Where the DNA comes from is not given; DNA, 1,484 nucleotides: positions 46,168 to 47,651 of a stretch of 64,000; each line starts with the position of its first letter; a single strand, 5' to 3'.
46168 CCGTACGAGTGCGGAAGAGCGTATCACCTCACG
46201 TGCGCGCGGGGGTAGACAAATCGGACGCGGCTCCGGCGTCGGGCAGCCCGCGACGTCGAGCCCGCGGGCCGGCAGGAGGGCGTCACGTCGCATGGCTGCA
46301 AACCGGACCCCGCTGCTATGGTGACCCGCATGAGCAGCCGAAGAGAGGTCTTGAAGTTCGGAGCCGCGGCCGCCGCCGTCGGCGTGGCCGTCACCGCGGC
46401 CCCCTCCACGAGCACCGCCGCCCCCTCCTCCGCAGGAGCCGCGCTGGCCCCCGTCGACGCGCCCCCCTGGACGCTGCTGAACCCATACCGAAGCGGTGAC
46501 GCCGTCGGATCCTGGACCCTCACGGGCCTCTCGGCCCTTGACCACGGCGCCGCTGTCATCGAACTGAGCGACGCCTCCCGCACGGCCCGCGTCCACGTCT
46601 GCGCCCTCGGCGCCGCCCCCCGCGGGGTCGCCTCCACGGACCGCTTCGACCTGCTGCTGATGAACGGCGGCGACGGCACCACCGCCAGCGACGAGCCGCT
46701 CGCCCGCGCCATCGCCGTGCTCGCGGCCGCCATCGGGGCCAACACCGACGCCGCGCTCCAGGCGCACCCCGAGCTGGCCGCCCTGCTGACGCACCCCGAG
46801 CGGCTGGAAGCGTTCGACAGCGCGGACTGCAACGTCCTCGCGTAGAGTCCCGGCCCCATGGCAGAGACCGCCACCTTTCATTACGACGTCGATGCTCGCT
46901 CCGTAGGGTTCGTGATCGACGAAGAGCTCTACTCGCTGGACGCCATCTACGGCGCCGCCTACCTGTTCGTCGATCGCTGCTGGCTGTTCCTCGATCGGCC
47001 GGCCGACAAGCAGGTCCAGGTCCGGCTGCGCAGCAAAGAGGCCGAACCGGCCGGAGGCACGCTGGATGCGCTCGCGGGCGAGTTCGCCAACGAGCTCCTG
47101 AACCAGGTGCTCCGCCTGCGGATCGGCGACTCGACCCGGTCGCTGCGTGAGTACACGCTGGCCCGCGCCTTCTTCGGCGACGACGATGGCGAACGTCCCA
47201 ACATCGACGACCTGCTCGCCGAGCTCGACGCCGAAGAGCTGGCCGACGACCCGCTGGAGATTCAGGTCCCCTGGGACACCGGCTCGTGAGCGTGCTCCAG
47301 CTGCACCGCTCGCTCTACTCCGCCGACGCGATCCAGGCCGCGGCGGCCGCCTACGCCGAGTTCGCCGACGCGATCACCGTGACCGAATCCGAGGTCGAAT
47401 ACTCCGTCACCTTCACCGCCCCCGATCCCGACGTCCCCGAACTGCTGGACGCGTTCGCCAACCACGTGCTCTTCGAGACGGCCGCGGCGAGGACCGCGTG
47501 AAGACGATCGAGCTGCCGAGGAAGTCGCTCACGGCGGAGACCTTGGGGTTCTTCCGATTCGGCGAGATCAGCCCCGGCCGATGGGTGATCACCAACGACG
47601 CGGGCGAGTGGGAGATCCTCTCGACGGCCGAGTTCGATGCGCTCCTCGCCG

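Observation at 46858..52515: Extended His-Xaa-Ser (Hxs) peptide-maturation locus with a third radical SAM enzyme and a PLP enzyme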

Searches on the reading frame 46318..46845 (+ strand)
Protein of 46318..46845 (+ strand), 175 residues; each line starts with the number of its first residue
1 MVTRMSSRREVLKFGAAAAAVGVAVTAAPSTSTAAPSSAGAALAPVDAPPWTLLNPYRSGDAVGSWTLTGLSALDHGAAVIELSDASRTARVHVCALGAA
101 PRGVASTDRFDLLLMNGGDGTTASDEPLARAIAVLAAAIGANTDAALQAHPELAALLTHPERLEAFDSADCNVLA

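Call 4: search_protein_families(library=ncbifam, proteins=[window:46318-46845:+], max_evalue=0.01)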
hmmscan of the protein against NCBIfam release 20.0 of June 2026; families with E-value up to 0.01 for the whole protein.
window:46318-46845:+ (175 aa): 0 families

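Call 5: search_protein_families(library=pfam, proteins=[window:46318-46845:+], max_evalue=0.01)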
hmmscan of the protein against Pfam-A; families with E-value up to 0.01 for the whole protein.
window:46318-46845:+ (175 aa): 0 families

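Call 31: find_homologous_proteins(query=window:46318-46845:+, max_evalue=0.001)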
Query window:46318-46845:+ (175 aa): 10 proteins with E <= 0.001 among 4475 candidates.
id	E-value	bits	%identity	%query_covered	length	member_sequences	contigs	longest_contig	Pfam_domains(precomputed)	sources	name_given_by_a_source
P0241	1.2e-101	355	100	100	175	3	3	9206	-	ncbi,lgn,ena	-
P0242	1.2e-64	235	67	100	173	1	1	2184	-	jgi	jgi:hypothetical protein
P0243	1.6e-57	212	65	97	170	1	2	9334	-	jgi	-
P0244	1.3e-55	206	63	93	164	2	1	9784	-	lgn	-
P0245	3.6e-23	100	44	91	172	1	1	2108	-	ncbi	-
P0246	6.4e-21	93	42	93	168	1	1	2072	-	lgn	-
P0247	8.2e-21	93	42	83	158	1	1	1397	-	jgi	jgi:hypothetical protein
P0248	2.0e-16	78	44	66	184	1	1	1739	-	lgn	-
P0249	5.6e-12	64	39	78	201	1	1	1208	-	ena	-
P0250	1.2e-11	63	44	47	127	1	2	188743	-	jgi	jgi:hypothetical protein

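Call 38: predict_structure(alignment_id=A2)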
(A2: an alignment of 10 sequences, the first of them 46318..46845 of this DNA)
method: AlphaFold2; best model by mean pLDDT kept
length: 175 residues; sequences in the alignment: 10
mean_pLDDT: 74.2   pTM: 0.66
mean pLDDT of the five models: 74.2, 72.5, 72.1, 72.0, 49.5
residues with pLDDT >= 90: 77; 70-90: 33; 50-70: 21; < 50: 44
segments of 3 or more residues with pLDDT < 50: 4-40
pLDDT, mean of each block of 10 residues (from residue 1): 44 38 35 35 66 92 94 88 90 91 91 72 77 96 94 91 79 52
secondary structure, 60 per line:
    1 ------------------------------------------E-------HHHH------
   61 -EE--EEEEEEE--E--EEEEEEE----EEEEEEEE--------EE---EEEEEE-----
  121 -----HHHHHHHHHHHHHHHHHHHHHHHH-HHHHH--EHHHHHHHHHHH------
elements in order: H51-54 E66-72 E78-84 E89-96 E110-115 H126-149 H151-155 H159-169

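Call 43: search_protein_families(library=padloc, proteins=[window:46318-46845:+], max_evalue=0.001)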
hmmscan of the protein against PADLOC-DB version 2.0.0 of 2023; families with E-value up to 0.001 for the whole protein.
window:46318-46845:+ (175 aa): 0 families

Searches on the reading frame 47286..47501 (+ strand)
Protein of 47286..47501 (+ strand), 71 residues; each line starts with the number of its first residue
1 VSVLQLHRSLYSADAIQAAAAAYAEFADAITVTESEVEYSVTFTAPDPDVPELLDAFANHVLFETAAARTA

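Call 4: search_protein_families(library=ncbifam, proteins=[window:47286-47501:+], max_evalue=0.01)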
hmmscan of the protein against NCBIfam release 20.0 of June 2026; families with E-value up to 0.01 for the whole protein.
window:47286-47501:+ (71 aa): 1 family
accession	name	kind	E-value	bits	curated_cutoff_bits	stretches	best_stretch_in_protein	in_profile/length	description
NF038315.1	HxsD_rel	equivalog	4.8e-16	58.7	41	1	4-65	1-61/62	HxsD-like protein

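Call 5: search_protein_families(library=pfam, proteins=[window:47286-47501:+], max_evalue=0.01)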
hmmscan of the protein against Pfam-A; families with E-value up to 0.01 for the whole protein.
window:47286-47501:+ (71 aa): 0 families

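Call 43: search_protein_families(library=padloc, proteins=[window:47286-47501:+], max_evalue=0.001)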
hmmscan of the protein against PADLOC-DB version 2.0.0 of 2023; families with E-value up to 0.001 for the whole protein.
window:47286-47501:+ (71 aa): 0 families
